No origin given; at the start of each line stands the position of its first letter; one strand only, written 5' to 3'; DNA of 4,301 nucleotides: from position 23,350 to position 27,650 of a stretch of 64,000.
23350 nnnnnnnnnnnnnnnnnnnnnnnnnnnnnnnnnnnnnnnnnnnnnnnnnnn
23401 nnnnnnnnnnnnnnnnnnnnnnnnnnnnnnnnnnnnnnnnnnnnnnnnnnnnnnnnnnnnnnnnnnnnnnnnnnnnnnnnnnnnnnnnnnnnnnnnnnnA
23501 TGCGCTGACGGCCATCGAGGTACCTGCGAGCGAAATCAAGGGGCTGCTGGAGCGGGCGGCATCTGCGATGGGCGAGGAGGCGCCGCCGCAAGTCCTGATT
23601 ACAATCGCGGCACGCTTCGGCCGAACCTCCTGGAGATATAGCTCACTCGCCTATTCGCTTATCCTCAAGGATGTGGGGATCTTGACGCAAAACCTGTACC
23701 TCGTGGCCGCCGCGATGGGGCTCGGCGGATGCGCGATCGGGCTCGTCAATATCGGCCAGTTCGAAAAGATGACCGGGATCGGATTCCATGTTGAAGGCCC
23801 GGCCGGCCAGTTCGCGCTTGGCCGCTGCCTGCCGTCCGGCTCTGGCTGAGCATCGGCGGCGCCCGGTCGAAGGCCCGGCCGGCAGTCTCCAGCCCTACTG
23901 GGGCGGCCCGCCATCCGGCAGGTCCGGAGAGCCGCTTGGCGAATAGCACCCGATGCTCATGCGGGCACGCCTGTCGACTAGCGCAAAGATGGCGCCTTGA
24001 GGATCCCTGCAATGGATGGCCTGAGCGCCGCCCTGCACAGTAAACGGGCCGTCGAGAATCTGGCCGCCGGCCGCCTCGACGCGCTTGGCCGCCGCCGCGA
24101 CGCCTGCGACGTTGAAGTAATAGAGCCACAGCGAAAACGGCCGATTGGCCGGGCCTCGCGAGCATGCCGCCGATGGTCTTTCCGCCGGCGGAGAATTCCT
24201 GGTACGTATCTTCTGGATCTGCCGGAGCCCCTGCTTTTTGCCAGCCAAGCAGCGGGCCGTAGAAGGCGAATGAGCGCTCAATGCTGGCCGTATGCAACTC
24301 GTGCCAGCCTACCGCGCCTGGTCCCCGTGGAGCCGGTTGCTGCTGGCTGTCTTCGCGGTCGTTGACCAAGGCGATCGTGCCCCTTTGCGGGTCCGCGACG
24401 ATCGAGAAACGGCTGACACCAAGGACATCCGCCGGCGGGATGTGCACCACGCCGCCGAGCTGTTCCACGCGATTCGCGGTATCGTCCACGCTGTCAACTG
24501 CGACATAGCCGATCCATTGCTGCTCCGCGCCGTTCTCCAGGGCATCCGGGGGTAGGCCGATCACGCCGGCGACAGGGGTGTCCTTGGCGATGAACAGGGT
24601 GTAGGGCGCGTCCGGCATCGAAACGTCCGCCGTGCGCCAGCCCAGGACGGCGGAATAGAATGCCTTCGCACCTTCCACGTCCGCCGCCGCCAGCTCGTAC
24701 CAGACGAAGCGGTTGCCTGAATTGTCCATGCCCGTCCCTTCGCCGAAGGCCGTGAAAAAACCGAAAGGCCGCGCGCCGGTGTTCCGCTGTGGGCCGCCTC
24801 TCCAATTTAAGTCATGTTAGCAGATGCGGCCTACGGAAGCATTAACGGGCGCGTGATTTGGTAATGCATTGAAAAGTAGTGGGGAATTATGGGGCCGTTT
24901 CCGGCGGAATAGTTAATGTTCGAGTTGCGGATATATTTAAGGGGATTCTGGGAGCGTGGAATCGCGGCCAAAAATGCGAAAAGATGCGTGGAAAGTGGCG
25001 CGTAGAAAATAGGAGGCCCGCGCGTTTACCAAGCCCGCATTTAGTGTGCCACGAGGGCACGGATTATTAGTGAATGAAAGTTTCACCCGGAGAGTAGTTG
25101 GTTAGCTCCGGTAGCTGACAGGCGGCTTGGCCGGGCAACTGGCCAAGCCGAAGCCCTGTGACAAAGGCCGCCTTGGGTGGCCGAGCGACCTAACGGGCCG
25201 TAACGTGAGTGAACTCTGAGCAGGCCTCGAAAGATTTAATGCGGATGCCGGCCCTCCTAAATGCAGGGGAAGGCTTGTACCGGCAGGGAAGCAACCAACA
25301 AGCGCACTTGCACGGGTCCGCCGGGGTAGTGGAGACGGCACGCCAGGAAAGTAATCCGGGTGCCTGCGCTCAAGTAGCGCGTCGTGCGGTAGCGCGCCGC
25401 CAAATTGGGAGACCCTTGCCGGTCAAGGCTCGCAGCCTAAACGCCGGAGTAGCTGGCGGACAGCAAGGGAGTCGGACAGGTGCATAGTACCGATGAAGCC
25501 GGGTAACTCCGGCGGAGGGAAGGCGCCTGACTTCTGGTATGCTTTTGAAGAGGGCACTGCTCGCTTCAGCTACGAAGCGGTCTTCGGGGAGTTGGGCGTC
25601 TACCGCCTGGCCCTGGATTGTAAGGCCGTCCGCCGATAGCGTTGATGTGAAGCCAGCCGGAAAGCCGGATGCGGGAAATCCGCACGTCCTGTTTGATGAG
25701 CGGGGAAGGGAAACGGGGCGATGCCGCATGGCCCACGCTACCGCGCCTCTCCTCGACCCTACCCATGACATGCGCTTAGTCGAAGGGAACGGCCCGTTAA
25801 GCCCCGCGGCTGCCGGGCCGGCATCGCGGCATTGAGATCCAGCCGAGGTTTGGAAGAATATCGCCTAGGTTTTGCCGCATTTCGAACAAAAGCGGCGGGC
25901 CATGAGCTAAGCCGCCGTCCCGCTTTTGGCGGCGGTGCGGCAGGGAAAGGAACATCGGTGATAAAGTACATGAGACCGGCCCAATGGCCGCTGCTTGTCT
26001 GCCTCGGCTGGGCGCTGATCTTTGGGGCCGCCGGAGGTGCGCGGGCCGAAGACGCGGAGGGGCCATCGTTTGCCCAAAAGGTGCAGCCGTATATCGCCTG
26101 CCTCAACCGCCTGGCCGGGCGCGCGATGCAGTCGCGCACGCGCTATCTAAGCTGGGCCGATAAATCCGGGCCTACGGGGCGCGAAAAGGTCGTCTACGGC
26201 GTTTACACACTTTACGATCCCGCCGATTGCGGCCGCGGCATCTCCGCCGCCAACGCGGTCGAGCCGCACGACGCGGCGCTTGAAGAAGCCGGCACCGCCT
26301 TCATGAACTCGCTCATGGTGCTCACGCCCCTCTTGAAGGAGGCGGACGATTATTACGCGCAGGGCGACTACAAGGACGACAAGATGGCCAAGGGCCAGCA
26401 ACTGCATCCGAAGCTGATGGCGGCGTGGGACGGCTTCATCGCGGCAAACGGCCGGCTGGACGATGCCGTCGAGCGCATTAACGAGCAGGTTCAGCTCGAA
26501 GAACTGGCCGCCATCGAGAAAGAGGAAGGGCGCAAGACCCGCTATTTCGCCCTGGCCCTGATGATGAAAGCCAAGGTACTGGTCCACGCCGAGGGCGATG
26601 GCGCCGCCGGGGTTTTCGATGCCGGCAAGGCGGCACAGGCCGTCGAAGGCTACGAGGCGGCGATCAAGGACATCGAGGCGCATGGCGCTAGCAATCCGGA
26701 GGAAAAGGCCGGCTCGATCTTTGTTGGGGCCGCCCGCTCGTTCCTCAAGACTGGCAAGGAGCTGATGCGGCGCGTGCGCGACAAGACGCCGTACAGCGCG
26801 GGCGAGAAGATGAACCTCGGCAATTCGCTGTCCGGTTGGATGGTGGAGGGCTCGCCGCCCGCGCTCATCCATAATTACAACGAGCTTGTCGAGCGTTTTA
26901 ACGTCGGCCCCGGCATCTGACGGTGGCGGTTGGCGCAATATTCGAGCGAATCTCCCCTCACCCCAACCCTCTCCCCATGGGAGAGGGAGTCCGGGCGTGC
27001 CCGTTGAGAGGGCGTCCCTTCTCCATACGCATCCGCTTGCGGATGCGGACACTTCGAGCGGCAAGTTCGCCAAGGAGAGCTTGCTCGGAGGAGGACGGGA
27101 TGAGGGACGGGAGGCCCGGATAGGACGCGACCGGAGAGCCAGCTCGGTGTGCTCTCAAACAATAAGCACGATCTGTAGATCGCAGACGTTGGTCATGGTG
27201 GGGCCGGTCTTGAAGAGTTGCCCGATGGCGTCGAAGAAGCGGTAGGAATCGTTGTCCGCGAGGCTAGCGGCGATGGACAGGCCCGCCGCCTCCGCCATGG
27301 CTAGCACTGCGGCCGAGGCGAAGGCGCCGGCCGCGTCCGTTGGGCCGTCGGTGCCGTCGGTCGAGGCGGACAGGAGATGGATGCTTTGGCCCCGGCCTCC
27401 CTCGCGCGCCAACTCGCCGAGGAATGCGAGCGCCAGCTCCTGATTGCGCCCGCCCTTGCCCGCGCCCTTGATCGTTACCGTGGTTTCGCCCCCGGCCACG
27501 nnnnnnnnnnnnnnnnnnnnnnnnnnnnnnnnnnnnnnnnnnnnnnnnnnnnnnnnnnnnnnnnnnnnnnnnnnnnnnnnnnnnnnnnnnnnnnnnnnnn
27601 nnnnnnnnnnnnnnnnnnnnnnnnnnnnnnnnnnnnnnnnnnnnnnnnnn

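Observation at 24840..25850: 1-kb ORF desert with rRNA-like purine-rich composition: candidate large structured RNA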

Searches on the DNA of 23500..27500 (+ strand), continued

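Call 20: get_annotated_region(hit=H9, flank=2500)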
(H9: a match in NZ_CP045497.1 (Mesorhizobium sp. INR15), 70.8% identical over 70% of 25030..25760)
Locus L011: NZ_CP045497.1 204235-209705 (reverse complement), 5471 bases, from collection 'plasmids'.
description: Mesorhizobium sp. INR15 plasmid unnamed1
organism: Mesorhizobium sp. INR15 (NCBI taxid 2654248)
taxonomy: Bacteria; Pseudomonadota; Alphaproteobacteria; Hyphomicrobiales; Phyllobacteriaceae; Mesorhizobium; Mesorhizobium sp. INR15
host: -; source: pure culture,nutrient broth; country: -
typing (MOB-suite, as given by PLSDB): non-mobilizable
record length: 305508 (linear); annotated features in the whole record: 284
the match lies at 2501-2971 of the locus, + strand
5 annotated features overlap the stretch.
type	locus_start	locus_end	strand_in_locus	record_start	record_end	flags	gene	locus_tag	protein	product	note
CDS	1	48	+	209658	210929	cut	-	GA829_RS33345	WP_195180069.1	3-oxo-tetronate kinase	-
CDS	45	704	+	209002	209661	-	-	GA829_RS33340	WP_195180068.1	aldolase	-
CDS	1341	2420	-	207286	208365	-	-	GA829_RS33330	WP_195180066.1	IS630 family transposase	-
CDS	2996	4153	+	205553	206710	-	ltrA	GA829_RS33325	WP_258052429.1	group II intron reverse transcriptase/maturase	GO:0000373 - Group II intron splicing [Evidence IEA]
CDS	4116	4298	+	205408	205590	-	-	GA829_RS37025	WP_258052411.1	hypothetical protein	-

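Call 21: get_annotated_region(hit=H10, flank=2500)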
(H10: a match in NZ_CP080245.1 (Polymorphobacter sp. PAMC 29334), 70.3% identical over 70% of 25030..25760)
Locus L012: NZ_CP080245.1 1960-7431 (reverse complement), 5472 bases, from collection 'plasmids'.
description: Polymorphobacter sp. PAMC 29334 plasmid p29334-2, complete sequence
organism: Polymorphobacter sp. PAMC 29334 (NCBI taxid 2862331)
taxonomy: Bacteria; Pseudomonadota; Alphaproteobacteria; Sphingomonadales; Sphingosinicellaceae; Polymorphobacter; Polymorphobacter sp. PAMC 29334
host: -; source: Megaspora,lichen; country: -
typing (MOB-suite, as given by PLSDB): non-mobilizable
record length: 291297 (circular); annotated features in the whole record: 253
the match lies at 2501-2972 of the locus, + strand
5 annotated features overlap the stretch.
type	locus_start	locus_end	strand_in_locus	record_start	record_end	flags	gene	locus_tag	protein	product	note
CDS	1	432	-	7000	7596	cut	-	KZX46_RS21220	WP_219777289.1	MucR family transcriptional regulator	-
CDS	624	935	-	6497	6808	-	-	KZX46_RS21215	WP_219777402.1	SWIB/MDM2 domain-containing protein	-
CDS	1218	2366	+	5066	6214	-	-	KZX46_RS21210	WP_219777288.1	GGDEF domain-containing protein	-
CDS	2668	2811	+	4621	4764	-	-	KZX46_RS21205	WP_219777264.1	hypothetical protein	-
CDS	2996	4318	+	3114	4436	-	ltrA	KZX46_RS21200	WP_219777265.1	group II intron reverse transcriptase/maturase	GO:0000373 - Group II intron splicing [Evidence IEA]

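Call 22: get_annotated_region(hit=H26, flank=2500)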
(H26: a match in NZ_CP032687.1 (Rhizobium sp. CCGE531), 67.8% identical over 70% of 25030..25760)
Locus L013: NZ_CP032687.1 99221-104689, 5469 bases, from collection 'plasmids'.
description: Rhizobium sp. CCGE531 plasmid pRCCGE531b, complete sequence
organism: Rhizobium sp. CCGE531 (NCBI taxid 2364271)
taxonomy: Bacteria; Pseudomonadota; Alphaproteobacteria; Hyphomicrobiales; Rhizobiaceae; Rhizobium; Rhizobium sp. CCGE531
host: -; source: Phaseolus; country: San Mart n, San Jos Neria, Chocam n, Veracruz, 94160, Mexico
typing (MOB-suite, as given by PLSDB): conjugative; relaxase MOBQ; mating-pair formation MPF_T
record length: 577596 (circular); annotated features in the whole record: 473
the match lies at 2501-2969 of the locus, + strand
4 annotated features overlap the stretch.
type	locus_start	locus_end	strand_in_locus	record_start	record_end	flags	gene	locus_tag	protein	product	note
CDS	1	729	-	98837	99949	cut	-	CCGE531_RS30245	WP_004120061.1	histidinol-phosphate transaminase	GO:0000105 - histidine biosynthetic process [Evidence IEA]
CDS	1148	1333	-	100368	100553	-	-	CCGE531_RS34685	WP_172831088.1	hypothetical protein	-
CDS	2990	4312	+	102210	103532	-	ltrA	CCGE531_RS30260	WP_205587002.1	group II intron reverse transcriptase/maturase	GO:0000373 - Group II intron splicing [Evidence IEA]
CDS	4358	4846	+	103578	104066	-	-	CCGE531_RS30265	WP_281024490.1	IS5 family transposase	-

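Call 23: get_annotated_region(hit=H30, flank=2500)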
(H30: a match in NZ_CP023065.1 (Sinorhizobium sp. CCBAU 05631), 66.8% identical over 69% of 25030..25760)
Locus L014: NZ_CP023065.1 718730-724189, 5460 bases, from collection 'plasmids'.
description: Sinorhizobium sp. CCBAU 05631 plasmid pSS05631a, complete sequence
organism: Sinorhizobium sp. CCBAU 05631 (NCBI taxid 794846)
taxonomy: Bacteria; Pseudomonadota; Alphaproteobacteria; Hyphomicrobiales; Rhizobiaceae; Sinorhizobium; Sinorhizobium sp. CCBAU 05631
host: -; source: G.max,nodule; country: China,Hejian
typing (MOB-suite, as given by PLSDB): conjugative; replicon rep_cluster_473; relaxase MOBP,MOBP,MOBQ; mating-pair formation MPF_T
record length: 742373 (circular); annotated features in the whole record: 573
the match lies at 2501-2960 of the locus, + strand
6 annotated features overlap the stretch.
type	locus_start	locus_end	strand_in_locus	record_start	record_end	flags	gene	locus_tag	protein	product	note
CDS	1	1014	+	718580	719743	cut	-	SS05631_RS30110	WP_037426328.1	conjugal transfer protein TraB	-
CDS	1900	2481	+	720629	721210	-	-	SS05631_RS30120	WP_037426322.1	TraH family protein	GO:0000160 - phosphorelay signal transduction system [Evidence IEA]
CDS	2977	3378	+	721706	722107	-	-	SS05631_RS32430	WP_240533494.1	hypothetical protein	-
CDS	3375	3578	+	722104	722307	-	-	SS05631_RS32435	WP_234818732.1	reverse transcriptase domain-containing protein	-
CDS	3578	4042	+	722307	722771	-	-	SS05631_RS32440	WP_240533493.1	group II intron maturase-specific domain-containing protein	-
CDS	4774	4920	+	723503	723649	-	-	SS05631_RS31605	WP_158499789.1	hypothetical protein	-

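Call 32: search_dna_similar(query=window:24730-25043:+, collection=plasmids, mode=distant, max_rows=10)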
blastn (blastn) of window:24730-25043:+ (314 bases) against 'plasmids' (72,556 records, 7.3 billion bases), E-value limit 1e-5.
No match.

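Call 50: search_rna_families(sources=[L001, L003, L009, L010, L011, L012, L013, L014], threshold=evalue, max_evalue=0.001)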
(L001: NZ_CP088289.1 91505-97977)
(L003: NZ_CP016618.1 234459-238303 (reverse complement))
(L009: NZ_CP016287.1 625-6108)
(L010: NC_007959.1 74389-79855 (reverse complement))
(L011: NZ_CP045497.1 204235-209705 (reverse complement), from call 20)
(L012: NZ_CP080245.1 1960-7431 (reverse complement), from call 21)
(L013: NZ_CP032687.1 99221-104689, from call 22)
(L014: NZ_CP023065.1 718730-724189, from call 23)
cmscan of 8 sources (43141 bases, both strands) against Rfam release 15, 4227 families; matches with E-value up to 0.001: 17.
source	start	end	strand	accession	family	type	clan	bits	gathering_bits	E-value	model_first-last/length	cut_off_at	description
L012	2530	2669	+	RF02003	group-II-D1D4-4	Intron;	CL00102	105.4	49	1.1e-22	1-138/138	no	Group II catalytic intron D1-D4-4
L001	3029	3168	+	RF02003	group-II-D1D4-4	Intron;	CL00102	103.9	49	2.6e-22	1-138/138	no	Group II catalytic intron D1-D4-4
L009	2540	2679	+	RF02003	group-II-D1D4-4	Intron;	CL00102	102.8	49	5.2e-22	1-138/138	no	Group II catalytic intron D1-D4-4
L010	2526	2665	+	RF02003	group-II-D1D4-4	Intron;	CL00102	102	49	8.6e-22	1-138/138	no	Group II catalytic intron D1-D4-4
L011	2530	2669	+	RF02003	group-II-D1D4-4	Intron;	CL00102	101.9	49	9.1e-22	1-138/138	no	Group II catalytic intron D1-D4-4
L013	2526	2665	+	RF02003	group-II-D1D4-4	Intron;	CL00102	99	49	5e-21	1-138/138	no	Group II catalytic intron D1-D4-4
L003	1526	1666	+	RF02003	group-II-D1D4-4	Intron;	CL00102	87.4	49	5.3e-18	1-138/138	no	Group II catalytic intron D1-D4-4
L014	295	386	-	RF02506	Atu_Ti1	Gene; sRNA;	-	82.8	55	3.5e-11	1-92/92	no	Rhizobiales sRNA Atu_Ti1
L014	2526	2662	+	RF02003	group-II-D1D4-4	Intron;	CL00102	76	49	5e-15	1-138/138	no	Group II catalytic intron D1-D4-4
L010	4324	4412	+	RF00029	Intron_gpII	Intron;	-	48.3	40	1.4e-06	1-77/77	no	Group II catalytic intron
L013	4322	4424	+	RF00029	Intron_gpII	Intron;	-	47.6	40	2e-06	1-77/77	no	Group II catalytic intron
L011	4308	4411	+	RF00029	Intron_gpII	Intron;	-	47.3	40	2.4e-06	1-77/77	no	Group II catalytic intron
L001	4824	4922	+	RF00029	Intron_gpII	Intron;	-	47.2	40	2.6e-06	1-77/77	no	Group II catalytic intron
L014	4052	4155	+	RF00029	Intron_gpII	Intron;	-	47.2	40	2.6e-06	1-77/77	no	Group II catalytic intron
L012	4328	4417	+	RF00029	Intron_gpII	Intron;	-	45.4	40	7e-06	1-77/77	no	Group II catalytic intron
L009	4340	4429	+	RF00029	Intron_gpII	Intron;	-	44.3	40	1.3e-05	1-77/77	no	Group II catalytic intron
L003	2245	2347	+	RF00029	Intron_gpII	Intron;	-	41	40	8.2e-05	1-77/77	no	Group II catalytic intron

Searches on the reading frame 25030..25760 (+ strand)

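Call 36: search_protein_families(library=pfam, proteins=[L010:2992-4314:+, L001:3411-4811:+], max_evalue=0.01)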
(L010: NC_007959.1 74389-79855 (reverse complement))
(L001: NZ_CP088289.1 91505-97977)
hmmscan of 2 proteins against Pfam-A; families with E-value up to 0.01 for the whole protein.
L010:2992-4314:+ (440 aa): 2 families
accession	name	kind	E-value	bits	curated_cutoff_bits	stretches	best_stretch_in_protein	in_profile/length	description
PF00078.32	RVT_1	-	1.5e-36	126.4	29.6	1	96-316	1-205/205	Reverse transcriptase (RNA-dependent DNA polymerase)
PF08388.16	GIIM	-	1.4e-13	51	23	1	338-408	1-72/80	Group II intron, maturase-specific domain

L001:3411-4811:+ (466 aa): 2 families
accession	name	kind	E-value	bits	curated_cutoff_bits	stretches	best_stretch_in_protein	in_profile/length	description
PF00078.32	RVT_1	-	1.4e-36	126.6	29.6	1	124-344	1-205/205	Reverse transcriptase (RNA-dependent DNA polymerase)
PF08388.16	GIIM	-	3e-13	50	23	1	368-436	3-72/80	Group II intron, maturase-specific domain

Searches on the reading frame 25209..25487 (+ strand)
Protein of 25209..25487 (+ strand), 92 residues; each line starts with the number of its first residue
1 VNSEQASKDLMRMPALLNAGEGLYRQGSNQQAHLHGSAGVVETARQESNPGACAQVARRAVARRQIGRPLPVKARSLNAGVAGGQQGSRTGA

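Call 14: search_protein_families(library=pfam, proteins=[window:25209-25487:+], max_evalue=0.01)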
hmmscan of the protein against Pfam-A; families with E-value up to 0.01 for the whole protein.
window:25209-25487:+ (92 aa): 0 families
